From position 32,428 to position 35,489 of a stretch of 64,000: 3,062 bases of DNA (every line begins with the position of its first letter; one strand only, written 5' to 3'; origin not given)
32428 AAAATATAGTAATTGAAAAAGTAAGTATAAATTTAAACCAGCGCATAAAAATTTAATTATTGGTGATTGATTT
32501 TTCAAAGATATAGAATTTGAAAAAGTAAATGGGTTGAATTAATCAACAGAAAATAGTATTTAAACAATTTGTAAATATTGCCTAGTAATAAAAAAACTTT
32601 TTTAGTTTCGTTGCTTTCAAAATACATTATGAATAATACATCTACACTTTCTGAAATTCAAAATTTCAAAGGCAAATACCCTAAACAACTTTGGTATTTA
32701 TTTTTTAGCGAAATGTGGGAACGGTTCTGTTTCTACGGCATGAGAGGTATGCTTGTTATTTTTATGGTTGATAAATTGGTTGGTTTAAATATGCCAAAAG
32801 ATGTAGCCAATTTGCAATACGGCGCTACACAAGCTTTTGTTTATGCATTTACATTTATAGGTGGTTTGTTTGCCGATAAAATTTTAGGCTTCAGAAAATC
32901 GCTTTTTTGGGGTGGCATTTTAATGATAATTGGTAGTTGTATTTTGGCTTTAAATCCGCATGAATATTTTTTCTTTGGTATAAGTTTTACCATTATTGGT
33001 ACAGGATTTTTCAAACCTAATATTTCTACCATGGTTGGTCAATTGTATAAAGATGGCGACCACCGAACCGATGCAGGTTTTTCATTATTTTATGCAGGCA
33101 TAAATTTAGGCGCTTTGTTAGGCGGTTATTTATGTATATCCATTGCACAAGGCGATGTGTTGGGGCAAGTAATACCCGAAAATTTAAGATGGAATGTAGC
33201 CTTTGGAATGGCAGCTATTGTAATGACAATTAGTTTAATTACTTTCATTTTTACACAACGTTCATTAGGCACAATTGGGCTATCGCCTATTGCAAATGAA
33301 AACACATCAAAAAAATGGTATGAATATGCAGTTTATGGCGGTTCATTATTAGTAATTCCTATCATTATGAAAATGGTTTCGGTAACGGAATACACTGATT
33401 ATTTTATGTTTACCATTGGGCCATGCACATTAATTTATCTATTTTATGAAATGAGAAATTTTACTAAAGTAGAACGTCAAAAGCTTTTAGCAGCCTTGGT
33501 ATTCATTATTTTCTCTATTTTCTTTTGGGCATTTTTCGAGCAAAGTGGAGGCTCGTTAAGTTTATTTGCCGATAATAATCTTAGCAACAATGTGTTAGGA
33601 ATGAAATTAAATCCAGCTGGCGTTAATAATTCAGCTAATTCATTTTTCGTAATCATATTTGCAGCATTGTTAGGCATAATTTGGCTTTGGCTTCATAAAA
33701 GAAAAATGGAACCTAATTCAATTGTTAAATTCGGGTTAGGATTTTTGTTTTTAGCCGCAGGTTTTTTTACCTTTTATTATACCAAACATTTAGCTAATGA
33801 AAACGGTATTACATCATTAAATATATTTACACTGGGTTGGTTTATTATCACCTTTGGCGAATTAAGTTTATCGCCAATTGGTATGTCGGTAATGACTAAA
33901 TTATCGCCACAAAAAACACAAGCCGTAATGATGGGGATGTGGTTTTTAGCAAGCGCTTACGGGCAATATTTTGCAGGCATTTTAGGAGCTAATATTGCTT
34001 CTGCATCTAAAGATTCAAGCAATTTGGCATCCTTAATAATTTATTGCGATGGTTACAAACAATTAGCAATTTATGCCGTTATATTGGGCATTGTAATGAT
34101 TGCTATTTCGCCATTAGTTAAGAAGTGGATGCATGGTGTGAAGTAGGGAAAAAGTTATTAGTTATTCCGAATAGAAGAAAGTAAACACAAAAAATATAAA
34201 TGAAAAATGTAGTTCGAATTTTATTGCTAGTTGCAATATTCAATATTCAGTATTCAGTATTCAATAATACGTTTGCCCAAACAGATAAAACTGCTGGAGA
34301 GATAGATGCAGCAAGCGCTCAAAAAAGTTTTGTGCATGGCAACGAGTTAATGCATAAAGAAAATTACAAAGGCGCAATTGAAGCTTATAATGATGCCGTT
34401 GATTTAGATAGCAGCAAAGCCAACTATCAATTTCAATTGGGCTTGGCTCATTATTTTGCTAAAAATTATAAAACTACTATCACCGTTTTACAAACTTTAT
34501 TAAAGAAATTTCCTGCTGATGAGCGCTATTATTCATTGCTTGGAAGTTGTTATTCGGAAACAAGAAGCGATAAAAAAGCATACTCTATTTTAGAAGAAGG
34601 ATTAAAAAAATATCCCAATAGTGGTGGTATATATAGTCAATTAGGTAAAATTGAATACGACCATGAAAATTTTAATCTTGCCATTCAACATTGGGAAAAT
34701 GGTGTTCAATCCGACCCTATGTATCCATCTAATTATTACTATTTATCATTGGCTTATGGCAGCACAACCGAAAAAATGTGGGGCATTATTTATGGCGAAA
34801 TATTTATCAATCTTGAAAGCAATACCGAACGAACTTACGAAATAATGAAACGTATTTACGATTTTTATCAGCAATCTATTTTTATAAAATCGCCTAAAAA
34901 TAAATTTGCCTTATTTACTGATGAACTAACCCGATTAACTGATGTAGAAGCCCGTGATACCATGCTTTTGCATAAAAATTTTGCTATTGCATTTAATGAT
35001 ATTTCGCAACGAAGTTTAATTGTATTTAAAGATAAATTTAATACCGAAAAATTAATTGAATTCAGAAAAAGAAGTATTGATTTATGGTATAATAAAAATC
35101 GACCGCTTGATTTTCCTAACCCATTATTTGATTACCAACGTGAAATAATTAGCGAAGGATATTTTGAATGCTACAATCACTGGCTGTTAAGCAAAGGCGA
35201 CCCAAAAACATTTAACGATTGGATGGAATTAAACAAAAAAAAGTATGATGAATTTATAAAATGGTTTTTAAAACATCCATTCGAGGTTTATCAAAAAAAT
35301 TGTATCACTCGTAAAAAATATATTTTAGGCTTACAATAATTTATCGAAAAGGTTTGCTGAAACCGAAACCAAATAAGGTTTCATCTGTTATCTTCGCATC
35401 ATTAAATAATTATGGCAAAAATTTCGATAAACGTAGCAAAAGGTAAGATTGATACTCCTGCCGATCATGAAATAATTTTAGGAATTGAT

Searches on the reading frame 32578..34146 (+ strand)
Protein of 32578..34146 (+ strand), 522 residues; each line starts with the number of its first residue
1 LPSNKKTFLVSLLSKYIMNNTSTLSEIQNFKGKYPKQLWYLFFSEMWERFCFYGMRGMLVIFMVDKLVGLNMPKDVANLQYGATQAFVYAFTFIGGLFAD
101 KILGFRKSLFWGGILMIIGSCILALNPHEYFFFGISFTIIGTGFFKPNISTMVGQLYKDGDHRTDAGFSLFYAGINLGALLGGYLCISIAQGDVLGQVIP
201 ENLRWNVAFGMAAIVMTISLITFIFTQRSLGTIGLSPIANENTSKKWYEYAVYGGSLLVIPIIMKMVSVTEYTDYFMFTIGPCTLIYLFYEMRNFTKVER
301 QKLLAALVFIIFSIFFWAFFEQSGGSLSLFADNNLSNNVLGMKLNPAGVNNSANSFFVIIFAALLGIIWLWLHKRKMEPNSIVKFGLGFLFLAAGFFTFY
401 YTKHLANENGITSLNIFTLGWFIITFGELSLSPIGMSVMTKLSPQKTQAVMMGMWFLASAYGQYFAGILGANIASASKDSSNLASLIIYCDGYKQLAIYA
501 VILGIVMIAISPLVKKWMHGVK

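Call 8: search_protein_families(library=pfam, proteins=[window:32578-34146:+])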
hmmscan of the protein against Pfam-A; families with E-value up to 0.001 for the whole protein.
window:32578-34146:+ (522 aa): 2 families
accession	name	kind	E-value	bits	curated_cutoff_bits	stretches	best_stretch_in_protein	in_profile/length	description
PF00854.27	PTR2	-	1.7e-49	169.2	27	1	109-474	4-380/392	POT family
PF07690.21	MFS_1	-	2.2e-19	70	33.4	1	50-462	6-342/347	Major Facilitator Superfamily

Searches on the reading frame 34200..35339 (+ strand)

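Call 8: search_protein_families(library=pfam, proteins=[window:34200-35339:+])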
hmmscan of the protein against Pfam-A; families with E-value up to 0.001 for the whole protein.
window:34200-35339:+ (379 aa): 10 families
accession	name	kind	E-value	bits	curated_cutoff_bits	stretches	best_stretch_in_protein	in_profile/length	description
PF13414.12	TPR_11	-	3.3e-14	52.7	26.8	2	47-85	1-39/42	TPR repeat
PF07719.23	TPR_2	-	1.1e-08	34.9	27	0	47-70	8-31/34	Tetratricopeptide repeat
PF13428.12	TPR_14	-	6e-08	33.1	23.5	0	76-115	3-42/44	Tetratricopeptide repeat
PF13432.12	TPR_16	-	3e-07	31.2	32.7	0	46-90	3-47/65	Tetratricopeptide repeat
PF14559.12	TPR_19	-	6.7e-07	30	25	1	51-115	2-66/68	Tetratricopeptide repeat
PF00515.34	TPR_1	-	2.1e-06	27.7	27.8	0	47-71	8-32/34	Tetratricopeptide repeat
PF13174.12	TPR_6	-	5.3e-06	27.2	26.3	0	77-105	3-31/33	Tetratricopeptide repeat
PF23914.1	TPR_CcmH_CycH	-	1.3e-05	25.5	42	0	50-127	60-140/158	Cytochrome c-type biogenesis protein H TPR domain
PF20308.4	TPR-S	-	4.9e-05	24.3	27.6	1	55-180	1-94/102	Tetratricopeptide Repeats-Sensor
PF12895.13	ANAPC3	-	0.00011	22.8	27.2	0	53-132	2-80/82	Anaphase-promoting complex, cyclosome, subunit 3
